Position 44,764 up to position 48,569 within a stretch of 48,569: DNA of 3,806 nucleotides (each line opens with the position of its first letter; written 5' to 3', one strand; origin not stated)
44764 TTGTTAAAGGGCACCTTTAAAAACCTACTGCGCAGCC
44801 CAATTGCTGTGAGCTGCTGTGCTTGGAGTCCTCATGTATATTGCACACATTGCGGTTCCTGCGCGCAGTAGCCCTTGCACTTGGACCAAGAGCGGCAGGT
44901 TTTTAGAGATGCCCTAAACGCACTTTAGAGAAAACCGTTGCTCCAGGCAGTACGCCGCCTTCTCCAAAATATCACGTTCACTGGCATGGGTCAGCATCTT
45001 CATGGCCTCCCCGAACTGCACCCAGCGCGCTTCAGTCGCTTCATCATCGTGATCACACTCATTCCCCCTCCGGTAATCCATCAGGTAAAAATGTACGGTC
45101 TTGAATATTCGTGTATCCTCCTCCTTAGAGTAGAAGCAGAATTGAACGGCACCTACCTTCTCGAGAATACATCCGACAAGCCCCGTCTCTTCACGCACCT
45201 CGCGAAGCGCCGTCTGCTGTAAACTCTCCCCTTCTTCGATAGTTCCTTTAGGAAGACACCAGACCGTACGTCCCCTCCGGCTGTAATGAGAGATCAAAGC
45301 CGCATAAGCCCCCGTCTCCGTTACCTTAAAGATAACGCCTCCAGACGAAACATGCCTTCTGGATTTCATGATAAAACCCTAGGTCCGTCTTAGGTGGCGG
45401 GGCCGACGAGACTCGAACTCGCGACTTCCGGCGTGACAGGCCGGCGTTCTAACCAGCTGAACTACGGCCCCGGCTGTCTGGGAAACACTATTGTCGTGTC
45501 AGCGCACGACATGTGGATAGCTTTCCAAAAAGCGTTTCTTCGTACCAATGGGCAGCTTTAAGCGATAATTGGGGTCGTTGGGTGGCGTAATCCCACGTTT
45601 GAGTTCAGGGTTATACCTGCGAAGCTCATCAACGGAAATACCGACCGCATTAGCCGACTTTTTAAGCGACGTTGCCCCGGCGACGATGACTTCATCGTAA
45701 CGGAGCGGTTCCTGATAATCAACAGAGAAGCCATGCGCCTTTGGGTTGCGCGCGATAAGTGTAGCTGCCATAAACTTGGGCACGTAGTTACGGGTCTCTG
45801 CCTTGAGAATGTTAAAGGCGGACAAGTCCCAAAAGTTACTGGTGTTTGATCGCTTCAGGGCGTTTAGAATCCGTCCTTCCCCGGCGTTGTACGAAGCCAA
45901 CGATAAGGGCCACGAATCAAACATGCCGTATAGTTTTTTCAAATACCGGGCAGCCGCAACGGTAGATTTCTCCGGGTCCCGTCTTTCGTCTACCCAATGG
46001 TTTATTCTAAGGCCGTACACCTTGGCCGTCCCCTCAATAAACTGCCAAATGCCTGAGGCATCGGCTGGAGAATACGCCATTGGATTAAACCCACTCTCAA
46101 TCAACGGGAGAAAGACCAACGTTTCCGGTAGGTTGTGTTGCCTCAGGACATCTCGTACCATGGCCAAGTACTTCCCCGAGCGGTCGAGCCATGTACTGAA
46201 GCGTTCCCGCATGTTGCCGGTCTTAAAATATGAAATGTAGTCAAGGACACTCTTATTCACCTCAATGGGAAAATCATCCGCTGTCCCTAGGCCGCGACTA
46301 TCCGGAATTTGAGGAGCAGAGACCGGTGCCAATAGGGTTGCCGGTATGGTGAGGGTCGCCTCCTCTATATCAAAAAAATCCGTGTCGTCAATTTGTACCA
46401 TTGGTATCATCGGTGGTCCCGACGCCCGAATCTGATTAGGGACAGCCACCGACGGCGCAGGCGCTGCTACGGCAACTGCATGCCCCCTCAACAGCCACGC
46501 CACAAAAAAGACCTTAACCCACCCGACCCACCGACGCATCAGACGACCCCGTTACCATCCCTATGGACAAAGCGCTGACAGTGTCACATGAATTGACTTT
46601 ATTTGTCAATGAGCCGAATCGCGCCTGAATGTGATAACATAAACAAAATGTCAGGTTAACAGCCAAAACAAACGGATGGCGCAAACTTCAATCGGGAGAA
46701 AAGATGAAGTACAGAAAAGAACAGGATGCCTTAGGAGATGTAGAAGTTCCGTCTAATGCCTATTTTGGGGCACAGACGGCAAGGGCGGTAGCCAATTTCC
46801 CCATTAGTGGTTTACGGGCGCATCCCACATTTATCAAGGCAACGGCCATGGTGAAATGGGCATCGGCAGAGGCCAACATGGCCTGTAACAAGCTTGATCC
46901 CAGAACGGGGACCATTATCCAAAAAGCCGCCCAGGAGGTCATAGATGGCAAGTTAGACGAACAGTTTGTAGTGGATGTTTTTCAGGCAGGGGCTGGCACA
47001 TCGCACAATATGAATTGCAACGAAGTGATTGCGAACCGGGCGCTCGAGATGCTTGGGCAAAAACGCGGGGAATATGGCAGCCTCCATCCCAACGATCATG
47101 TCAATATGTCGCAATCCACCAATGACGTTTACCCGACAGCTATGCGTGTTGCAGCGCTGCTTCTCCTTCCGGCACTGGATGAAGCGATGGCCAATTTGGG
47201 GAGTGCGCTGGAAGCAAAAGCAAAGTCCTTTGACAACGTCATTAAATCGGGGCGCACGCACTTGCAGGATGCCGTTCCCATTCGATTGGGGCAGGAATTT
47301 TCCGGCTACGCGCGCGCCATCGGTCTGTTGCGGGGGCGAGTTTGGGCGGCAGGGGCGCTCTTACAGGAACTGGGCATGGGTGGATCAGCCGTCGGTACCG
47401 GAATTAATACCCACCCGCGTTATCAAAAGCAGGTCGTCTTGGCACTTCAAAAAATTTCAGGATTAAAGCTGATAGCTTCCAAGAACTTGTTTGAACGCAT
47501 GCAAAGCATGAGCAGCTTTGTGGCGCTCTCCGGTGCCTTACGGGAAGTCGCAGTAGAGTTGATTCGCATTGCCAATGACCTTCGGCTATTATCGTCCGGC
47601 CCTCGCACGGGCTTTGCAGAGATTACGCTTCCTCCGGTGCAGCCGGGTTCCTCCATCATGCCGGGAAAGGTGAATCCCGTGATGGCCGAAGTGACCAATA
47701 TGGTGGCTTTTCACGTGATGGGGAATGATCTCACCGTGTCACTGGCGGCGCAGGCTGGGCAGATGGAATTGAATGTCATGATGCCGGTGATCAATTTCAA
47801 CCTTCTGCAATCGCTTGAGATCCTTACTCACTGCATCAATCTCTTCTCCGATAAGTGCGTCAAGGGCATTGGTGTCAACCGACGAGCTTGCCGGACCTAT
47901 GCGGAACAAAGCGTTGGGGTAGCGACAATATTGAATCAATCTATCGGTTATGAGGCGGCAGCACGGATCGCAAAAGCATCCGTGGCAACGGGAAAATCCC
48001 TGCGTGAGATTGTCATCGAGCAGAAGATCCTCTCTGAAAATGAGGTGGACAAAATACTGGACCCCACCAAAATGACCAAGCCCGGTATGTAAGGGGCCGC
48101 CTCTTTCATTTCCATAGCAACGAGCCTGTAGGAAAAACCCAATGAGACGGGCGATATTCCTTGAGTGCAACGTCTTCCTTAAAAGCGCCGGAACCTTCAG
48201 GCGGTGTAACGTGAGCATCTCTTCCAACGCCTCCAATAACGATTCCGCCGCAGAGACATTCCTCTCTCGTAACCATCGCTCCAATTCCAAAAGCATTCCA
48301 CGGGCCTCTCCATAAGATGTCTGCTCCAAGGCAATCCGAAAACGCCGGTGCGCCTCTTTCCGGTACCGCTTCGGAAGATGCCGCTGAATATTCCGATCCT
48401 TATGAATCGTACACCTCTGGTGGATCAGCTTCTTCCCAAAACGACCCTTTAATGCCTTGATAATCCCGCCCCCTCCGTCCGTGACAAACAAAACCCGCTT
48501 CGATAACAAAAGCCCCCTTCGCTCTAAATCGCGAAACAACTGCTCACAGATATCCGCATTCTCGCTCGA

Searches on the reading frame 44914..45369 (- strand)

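Call 58: search_protein_families(library=pfam, proteins=[window:44914-45369:-], max_evalue=0.01)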
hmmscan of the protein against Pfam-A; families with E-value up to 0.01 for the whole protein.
window:44914-45369:- (151 aa): 2 families
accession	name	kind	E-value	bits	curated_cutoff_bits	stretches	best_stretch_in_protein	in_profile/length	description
PF00293.34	NUDIX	-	7e-18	65.4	21.1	1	21-135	16-131/134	NUDIX domain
PF14815.12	NUDIX_4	-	0.0006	20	35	1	36-126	26-102/113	NUDIX domain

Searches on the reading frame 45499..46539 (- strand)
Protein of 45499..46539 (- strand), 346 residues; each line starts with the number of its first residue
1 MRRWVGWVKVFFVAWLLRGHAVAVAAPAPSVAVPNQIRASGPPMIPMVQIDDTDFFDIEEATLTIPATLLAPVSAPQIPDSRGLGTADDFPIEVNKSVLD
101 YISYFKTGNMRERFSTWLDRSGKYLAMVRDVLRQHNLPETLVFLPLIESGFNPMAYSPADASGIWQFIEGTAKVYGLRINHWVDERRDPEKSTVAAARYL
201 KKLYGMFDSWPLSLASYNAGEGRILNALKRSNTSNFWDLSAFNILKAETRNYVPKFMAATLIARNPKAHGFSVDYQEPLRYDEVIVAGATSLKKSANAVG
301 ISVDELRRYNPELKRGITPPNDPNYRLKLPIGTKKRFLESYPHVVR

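Call 58: search_protein_families(library=pfam, proteins=[window:45499-46539:-], max_evalue=0.01)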
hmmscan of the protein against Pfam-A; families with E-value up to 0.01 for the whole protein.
window:45499-46539:- (346 aa): 1 family
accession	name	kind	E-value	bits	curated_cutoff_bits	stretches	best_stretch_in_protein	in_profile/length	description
PF01464.25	SLT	-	3.1e-30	104.6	21.3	1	133-238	9-115/117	Transglycosylase SLT domain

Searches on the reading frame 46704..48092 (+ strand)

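Call 58: search_protein_families(library=pfam, proteins=[window:46704-48092:+], max_evalue=0.01)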
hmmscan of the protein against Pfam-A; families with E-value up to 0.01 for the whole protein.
window:46704-48092:+ (462 aa): 2 families
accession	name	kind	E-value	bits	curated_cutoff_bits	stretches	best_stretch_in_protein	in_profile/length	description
PF00206.25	Lyase_1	-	4.7e-91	305.9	27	1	11-340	1-312/312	Lyase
PF10415.14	FumaraseC_C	-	4e-20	72.4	32.5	1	407-459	2-54/54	Fumarase C C-terminus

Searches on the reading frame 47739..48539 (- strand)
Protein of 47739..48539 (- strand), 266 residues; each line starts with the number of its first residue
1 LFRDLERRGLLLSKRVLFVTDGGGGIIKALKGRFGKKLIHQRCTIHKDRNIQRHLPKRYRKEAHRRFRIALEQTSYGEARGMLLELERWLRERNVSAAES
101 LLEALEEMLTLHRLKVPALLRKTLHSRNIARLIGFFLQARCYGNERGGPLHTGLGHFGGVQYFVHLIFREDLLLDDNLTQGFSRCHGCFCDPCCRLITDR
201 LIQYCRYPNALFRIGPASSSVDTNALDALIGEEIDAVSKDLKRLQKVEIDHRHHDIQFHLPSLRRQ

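Call 87: search_protein_families(library=pfam, proteins=[window:47739-48539:-], max_evalue=1)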
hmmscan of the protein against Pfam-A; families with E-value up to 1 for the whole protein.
window:47739-48539:- (266 aa): 1 family
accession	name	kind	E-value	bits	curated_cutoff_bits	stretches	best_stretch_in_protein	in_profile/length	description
PF00872.24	Transposase_mut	-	3.1e-10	39.9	21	1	2-129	215-337/379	Transposase, Mutator family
